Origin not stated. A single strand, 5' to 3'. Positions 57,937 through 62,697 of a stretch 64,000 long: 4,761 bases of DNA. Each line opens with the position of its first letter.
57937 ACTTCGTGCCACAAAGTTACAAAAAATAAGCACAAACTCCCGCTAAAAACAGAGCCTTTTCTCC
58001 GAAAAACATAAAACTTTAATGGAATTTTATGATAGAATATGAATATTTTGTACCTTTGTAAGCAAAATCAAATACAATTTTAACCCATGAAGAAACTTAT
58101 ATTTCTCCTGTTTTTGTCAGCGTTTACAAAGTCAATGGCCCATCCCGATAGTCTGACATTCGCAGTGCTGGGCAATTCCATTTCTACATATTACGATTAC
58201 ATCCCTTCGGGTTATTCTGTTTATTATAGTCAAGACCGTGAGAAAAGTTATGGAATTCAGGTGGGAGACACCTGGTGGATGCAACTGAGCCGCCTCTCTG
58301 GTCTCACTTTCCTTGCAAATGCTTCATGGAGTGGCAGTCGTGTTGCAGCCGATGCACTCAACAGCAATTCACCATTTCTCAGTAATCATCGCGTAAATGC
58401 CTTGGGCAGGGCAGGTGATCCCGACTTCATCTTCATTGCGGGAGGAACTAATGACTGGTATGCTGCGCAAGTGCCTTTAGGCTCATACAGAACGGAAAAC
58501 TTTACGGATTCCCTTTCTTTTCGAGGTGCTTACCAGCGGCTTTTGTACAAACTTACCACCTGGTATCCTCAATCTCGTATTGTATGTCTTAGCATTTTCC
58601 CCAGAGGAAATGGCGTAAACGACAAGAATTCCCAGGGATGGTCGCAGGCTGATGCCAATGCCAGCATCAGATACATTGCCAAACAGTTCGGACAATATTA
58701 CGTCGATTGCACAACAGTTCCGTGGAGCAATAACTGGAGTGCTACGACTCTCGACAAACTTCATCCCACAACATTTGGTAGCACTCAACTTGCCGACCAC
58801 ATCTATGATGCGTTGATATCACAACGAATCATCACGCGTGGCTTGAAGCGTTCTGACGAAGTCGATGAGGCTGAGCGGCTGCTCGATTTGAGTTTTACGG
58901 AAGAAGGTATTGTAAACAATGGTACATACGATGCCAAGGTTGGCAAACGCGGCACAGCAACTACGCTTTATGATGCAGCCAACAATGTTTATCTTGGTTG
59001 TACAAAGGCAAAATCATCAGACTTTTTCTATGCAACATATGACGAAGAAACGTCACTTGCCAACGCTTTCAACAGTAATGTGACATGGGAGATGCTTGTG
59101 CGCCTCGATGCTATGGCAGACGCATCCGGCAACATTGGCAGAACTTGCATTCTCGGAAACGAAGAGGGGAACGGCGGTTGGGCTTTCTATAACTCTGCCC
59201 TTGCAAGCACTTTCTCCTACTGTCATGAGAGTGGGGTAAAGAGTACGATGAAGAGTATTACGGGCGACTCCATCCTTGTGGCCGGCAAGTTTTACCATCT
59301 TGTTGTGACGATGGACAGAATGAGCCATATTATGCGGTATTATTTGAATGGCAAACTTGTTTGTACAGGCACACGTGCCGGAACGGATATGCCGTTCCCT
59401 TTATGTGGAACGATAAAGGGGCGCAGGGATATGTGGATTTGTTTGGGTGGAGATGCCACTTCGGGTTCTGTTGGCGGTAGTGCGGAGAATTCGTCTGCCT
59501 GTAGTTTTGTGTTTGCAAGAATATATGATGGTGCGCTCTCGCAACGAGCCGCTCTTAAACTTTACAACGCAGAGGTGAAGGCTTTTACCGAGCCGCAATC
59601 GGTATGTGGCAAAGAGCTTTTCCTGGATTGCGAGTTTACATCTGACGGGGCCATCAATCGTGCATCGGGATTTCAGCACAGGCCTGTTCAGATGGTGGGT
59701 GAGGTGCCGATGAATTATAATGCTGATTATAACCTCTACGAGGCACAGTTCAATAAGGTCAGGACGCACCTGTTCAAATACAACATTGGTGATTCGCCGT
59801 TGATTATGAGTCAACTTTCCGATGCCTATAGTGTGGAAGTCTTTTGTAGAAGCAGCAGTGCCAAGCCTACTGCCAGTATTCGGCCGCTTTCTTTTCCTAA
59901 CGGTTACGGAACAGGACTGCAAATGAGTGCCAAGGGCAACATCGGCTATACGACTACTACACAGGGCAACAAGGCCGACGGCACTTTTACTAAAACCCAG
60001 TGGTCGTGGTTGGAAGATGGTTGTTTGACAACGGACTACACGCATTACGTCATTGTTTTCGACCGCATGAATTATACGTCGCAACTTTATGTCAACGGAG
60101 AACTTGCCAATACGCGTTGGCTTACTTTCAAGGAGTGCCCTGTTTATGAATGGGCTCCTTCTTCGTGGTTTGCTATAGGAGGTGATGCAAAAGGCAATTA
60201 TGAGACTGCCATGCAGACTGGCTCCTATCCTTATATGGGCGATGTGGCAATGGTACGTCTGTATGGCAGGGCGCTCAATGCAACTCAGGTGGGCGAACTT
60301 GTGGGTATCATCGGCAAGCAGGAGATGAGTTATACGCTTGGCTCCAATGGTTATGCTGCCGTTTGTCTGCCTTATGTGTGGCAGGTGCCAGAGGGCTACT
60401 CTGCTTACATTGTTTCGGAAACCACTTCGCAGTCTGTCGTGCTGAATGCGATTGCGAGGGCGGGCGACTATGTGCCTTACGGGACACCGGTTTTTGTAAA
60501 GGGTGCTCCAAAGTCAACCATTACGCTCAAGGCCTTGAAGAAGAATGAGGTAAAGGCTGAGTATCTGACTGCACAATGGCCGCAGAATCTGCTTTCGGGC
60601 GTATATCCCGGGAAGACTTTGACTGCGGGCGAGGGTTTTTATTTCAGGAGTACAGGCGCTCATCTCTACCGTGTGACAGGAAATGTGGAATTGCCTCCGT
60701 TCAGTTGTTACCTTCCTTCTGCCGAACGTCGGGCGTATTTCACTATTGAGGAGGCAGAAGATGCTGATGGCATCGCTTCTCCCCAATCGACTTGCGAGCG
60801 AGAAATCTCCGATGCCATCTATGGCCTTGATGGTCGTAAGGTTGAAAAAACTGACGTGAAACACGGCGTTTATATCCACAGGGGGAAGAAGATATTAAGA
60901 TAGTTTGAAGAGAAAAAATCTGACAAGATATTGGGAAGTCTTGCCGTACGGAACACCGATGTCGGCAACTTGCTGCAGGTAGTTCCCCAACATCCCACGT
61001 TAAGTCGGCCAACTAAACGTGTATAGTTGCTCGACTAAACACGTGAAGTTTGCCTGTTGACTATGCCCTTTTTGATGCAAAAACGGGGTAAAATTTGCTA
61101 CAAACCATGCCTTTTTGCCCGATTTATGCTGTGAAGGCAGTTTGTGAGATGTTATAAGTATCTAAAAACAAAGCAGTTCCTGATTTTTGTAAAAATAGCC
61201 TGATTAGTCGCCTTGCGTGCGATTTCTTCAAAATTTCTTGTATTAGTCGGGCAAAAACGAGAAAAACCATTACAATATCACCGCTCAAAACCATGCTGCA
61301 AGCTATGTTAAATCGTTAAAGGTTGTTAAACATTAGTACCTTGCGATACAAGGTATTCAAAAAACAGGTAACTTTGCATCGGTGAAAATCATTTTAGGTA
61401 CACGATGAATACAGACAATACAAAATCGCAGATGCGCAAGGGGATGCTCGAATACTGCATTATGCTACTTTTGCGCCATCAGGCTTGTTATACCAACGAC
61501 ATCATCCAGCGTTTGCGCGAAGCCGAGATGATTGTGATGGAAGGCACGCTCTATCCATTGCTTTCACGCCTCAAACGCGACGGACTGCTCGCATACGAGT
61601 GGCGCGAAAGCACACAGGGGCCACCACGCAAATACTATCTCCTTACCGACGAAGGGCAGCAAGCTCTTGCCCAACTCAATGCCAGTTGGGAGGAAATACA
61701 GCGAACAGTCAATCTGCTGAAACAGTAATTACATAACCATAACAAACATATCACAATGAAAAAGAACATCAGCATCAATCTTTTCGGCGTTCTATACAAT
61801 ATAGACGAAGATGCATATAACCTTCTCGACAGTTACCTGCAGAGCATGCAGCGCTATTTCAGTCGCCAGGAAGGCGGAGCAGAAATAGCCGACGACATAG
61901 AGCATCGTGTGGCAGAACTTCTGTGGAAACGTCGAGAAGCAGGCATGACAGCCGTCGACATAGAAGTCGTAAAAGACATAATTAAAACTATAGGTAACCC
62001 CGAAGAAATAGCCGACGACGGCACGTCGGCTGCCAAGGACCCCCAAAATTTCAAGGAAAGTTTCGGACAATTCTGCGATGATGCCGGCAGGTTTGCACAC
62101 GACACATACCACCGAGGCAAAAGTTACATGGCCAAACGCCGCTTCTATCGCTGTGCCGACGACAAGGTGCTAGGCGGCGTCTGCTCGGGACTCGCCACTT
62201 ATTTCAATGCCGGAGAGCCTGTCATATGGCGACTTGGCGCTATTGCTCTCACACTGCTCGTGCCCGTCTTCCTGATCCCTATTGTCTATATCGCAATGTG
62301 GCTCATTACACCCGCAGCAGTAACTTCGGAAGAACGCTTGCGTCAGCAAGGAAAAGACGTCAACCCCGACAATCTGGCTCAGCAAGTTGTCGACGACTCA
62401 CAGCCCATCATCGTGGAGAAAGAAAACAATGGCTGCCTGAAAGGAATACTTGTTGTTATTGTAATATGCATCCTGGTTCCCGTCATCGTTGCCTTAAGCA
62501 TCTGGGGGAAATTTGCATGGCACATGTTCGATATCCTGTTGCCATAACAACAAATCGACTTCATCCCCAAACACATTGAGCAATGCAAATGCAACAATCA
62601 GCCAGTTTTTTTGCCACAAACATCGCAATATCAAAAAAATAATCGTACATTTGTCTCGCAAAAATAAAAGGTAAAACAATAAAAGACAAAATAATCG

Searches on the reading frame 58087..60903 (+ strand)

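Call 49: search_protein_families(library=pfam, proteins=[window:58087-60903:+])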
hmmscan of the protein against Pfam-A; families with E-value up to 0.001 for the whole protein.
window:58087-60903:+ (938 aa): 4 families
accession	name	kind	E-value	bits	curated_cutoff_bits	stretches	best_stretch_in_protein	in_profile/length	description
PF13385.13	Laminin_G_3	-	2.7e-21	76.7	27.6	2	578-735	16-150/151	Concanavalin A-like lectin/glucanases superfamily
PF16255.11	Lipase_GDSL_lke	-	1.9e-12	47.4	29.2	1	26-175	4-157/203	GDSL-like Lipase/Acylhydrolase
PF13472.12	Lipase_GDSL_2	-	2.1e-11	45.1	32.9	1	55-231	14-175/178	GDSL-like Lipase/Acylhydrolase family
PF00657.28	Lipase_GDSL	-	0.00032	21.3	23.6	1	56-239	23-208/208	GDSL-like Lipase/Acylhydrolase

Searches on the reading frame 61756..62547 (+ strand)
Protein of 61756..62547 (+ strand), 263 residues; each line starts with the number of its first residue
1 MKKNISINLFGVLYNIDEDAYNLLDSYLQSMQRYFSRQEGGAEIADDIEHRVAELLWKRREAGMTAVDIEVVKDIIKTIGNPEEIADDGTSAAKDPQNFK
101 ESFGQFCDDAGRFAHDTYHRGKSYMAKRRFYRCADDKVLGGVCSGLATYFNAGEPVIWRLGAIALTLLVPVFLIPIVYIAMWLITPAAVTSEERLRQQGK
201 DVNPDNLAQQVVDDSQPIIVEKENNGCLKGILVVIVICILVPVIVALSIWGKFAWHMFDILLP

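Call 83: search_protein_families(library=pfam, proteins=[window:61756-62547:+])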
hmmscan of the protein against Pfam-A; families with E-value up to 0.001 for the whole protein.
window:61756-62547:+ (263 aa): 2 families
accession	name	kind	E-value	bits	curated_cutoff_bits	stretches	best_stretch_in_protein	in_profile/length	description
PF04024.17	PspC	-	3.5e-15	56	25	1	128-187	1-57/58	PspC domain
PF20664.2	DUF6814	-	0.00074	20.1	25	1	230-256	40-66/71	Family of unknown function (DUF6814)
